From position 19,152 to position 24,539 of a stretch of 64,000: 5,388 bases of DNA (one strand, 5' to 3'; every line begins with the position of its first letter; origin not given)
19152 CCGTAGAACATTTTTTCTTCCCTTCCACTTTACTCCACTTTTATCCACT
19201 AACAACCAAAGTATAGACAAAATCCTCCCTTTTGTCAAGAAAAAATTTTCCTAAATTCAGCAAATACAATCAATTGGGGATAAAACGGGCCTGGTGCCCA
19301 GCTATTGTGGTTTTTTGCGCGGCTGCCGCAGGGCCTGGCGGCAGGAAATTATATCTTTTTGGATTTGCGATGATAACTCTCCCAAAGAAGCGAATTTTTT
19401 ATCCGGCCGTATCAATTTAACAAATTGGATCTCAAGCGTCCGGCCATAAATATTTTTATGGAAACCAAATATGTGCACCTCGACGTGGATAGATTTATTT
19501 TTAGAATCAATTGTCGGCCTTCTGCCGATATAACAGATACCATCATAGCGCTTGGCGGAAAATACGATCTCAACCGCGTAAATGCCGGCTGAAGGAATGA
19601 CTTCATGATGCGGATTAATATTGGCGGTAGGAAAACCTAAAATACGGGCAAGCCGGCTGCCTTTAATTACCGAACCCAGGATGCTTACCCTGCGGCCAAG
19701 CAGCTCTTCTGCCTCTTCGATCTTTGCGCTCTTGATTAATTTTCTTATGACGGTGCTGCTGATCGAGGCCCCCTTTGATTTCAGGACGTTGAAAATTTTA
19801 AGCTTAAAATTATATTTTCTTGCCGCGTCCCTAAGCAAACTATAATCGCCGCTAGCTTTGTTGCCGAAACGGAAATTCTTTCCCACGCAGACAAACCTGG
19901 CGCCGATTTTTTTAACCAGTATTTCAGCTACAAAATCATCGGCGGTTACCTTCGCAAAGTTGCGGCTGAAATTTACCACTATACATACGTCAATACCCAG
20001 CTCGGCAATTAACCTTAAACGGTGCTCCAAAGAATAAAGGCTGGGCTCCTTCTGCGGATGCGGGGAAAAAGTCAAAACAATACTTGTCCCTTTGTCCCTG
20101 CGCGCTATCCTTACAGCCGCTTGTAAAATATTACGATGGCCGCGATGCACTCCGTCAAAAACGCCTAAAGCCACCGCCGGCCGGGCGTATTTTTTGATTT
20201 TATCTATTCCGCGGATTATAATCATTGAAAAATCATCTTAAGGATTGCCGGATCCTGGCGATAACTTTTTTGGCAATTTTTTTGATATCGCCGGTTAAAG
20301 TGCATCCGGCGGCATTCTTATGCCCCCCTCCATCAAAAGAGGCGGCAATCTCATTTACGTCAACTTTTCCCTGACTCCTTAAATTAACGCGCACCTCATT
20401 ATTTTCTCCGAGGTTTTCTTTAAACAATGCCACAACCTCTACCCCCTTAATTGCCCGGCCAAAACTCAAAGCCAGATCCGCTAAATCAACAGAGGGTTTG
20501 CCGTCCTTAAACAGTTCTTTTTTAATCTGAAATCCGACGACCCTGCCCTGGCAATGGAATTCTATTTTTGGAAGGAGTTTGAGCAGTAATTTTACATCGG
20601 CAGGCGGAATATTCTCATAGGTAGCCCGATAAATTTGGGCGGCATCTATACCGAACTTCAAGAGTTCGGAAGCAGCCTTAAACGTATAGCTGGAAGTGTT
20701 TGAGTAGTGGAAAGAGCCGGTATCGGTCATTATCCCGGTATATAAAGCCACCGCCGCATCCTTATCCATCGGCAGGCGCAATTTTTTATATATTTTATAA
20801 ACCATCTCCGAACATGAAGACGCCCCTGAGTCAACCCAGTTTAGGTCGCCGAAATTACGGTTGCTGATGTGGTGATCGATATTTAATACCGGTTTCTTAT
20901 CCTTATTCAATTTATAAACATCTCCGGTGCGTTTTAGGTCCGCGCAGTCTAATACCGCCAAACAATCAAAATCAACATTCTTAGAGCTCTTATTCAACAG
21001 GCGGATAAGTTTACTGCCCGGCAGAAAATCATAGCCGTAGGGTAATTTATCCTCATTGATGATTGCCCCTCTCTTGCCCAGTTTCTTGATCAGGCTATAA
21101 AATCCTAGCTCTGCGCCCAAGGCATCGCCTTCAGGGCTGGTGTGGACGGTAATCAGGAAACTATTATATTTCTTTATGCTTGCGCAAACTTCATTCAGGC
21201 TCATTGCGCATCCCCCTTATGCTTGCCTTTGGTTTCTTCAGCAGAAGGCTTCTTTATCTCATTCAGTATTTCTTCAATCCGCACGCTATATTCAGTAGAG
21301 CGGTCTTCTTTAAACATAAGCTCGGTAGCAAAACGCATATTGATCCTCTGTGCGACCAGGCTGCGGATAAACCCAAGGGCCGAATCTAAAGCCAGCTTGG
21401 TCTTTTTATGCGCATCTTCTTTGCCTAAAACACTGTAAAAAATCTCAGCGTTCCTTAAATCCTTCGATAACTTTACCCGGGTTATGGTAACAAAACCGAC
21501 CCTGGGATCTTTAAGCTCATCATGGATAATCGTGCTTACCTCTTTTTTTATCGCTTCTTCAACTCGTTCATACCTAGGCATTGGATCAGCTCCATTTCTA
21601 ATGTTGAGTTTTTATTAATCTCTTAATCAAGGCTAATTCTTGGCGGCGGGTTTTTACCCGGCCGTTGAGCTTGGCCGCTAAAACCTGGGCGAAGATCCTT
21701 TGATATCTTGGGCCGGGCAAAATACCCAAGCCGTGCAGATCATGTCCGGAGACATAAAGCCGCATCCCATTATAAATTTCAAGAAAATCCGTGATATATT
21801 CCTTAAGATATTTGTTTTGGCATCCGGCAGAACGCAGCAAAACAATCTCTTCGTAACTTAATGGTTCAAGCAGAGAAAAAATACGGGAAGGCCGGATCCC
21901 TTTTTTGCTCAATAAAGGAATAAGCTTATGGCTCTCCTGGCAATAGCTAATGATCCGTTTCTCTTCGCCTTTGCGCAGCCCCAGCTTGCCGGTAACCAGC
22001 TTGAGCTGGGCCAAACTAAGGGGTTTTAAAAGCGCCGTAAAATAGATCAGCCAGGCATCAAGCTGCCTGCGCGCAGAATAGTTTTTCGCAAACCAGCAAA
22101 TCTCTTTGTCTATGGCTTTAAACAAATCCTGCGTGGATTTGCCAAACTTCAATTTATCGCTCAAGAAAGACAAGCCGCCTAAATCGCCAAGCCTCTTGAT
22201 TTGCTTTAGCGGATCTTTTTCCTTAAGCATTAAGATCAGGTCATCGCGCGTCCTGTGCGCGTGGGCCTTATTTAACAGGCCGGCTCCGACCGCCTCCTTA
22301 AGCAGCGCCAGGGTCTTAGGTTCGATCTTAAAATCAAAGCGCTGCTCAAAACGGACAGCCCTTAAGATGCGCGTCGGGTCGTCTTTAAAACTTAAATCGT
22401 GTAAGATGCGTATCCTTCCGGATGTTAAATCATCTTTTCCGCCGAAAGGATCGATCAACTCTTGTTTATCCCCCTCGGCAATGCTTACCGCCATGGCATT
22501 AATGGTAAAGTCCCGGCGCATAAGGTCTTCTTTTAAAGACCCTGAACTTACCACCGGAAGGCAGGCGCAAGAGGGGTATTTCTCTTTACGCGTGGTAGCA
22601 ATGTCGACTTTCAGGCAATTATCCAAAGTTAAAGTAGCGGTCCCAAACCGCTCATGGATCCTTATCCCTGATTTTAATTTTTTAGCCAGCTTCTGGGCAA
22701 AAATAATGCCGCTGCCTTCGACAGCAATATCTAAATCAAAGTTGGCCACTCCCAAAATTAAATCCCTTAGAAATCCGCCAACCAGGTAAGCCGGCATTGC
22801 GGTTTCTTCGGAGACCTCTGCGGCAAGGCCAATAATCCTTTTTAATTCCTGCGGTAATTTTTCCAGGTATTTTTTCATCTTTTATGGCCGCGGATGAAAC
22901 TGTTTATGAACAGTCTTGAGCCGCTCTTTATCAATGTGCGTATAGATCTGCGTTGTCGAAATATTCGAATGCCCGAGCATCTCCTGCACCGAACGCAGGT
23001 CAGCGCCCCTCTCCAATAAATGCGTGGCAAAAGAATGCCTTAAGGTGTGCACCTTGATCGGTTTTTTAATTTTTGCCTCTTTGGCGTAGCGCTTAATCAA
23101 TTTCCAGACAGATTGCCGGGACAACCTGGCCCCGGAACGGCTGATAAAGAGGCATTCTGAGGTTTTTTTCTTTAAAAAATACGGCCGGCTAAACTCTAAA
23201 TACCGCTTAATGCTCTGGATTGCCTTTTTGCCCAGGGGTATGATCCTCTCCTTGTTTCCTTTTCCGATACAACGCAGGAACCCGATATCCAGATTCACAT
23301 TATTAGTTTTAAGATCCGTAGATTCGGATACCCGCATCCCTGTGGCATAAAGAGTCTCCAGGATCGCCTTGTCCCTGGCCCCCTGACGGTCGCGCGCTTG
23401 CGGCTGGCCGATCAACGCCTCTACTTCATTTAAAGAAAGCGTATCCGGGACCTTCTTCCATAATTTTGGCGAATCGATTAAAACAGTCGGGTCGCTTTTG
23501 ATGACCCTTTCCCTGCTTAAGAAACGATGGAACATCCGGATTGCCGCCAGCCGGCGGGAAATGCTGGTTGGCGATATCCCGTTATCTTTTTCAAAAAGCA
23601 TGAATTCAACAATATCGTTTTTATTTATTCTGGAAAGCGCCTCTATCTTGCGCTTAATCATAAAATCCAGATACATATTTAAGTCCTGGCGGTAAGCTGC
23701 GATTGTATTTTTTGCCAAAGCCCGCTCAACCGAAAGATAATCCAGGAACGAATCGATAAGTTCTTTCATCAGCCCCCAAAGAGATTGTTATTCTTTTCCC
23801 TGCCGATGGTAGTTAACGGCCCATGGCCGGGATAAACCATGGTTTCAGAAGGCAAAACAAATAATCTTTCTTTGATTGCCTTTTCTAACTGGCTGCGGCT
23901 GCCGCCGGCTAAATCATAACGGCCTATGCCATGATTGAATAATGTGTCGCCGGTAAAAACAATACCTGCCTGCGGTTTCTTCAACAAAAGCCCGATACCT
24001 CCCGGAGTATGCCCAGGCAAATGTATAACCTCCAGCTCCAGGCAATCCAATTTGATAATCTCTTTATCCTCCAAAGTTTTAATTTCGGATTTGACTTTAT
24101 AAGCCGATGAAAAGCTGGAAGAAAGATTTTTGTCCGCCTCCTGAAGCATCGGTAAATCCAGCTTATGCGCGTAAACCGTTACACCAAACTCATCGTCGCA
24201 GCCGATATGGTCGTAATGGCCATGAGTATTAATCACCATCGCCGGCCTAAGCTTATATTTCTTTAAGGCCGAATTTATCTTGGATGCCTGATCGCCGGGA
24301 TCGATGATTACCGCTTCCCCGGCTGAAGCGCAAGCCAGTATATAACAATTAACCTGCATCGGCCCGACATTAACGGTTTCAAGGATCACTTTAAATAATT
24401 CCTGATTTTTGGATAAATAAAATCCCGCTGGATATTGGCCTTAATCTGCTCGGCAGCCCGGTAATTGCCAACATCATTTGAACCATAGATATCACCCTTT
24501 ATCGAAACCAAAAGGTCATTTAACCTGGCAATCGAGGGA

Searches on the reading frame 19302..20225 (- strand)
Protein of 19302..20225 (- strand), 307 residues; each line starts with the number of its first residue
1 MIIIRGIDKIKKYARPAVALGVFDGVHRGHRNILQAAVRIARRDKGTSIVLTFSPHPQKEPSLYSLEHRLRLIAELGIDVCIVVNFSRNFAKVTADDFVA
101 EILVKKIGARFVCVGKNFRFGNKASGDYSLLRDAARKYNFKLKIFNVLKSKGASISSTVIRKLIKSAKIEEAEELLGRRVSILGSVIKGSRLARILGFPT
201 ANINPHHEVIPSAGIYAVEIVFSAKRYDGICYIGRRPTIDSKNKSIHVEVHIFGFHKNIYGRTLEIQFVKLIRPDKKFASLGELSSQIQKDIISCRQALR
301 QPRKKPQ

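Call 47: search_protein_families(library=pfam, proteins=[window:19302-20225:-])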
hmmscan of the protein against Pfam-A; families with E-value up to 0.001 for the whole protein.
window:19302-20225:- (307 aa): 3 families
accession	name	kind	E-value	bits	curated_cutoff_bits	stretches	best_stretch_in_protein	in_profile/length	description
PF06574.18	FAD_syn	-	3.8e-43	147.5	27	1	15-158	7-157/158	FAD synthetase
PF01687.23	Flavokinase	-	6.8e-37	126.9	19.6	1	176-298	1-123/124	Riboflavin kinase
PF01467.32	CTP_transf_like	-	1.7e-08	35.2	21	1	19-162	2-132/133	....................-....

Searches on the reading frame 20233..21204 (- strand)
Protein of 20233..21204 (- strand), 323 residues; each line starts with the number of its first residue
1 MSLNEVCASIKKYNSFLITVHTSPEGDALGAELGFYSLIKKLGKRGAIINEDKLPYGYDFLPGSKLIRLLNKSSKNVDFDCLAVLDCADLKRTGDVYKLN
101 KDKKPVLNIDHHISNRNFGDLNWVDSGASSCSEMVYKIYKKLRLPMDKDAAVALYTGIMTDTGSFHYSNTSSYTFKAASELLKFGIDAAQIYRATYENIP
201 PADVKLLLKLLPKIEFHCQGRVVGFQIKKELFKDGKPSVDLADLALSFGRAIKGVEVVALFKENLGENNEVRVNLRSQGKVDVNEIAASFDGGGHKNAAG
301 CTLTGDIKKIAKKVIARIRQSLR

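Call 47: search_protein_families(library=pfam, proteins=[window:20233-21204:-])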
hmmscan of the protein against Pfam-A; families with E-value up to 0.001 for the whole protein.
window:20233-21204:- (323 aa): 2 families
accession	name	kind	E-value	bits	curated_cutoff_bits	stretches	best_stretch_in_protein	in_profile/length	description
PF01368.27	DHH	-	8.8e-16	58.8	28.1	1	16-158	2-125/125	DHH family, N-terminal domain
PF02272.25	DHHA1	-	2.1e-11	44.6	25.9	1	249-319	25-101/102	DHHA1 domain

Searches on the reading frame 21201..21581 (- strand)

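Call 47: search_protein_families(library=pfam, proteins=[window:21201-21581:-])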
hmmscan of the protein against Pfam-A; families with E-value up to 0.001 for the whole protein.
window:21201-21581:- (126 aa): 1 family
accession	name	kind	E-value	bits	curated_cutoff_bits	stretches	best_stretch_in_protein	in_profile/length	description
PF02033.23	RBFA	-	2.8e-32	111.6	34.7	1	3-106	1-105/105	Ribosome-binding factor A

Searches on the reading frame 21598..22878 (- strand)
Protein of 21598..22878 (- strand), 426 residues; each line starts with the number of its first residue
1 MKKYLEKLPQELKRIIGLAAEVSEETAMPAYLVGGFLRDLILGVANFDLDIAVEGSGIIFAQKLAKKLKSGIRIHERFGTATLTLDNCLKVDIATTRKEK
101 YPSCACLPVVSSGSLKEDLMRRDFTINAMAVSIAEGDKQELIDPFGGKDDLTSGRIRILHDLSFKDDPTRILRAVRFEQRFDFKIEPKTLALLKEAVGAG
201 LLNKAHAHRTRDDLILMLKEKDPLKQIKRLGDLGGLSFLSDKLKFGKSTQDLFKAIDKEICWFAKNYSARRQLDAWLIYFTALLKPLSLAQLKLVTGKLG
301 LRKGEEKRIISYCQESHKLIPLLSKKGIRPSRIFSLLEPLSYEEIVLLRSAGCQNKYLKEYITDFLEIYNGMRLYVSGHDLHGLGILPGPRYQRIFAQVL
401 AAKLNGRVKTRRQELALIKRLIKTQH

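Call 72: search_protein_families(library=pfam, proteins=[window:21598-22878:-])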
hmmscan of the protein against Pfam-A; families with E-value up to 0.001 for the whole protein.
window:21598-22878:- (426 aa): 1 family
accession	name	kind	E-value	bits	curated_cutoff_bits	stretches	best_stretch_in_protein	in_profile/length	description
PF01743.26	PolyA_pol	-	1.8e-28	99.9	23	1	30-157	1-126/126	Poly A polymerase head domain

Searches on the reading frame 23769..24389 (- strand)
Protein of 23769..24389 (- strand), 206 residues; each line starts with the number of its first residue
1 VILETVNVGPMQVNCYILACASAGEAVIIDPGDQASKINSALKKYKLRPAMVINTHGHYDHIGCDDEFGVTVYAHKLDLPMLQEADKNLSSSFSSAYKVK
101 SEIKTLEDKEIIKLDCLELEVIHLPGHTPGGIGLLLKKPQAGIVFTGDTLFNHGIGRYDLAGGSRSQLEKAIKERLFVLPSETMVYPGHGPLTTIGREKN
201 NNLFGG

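Call 47: search_protein_families(library=pfam, proteins=[window:23769-24389:-])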
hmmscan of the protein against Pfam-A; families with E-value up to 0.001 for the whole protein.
window:23769-24389:- (206 aa): 2 families
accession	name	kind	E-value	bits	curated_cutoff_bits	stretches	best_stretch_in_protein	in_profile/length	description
PF00753.33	Lactamase_B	-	3.7e-25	89.5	22.7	1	9-189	2-196/196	Metallo-beta-lactamase superfamily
PF12706.13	Lactamase_B_2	-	2.6e-05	24.4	27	1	28-149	4-143/200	Beta-lactamase superfamily domain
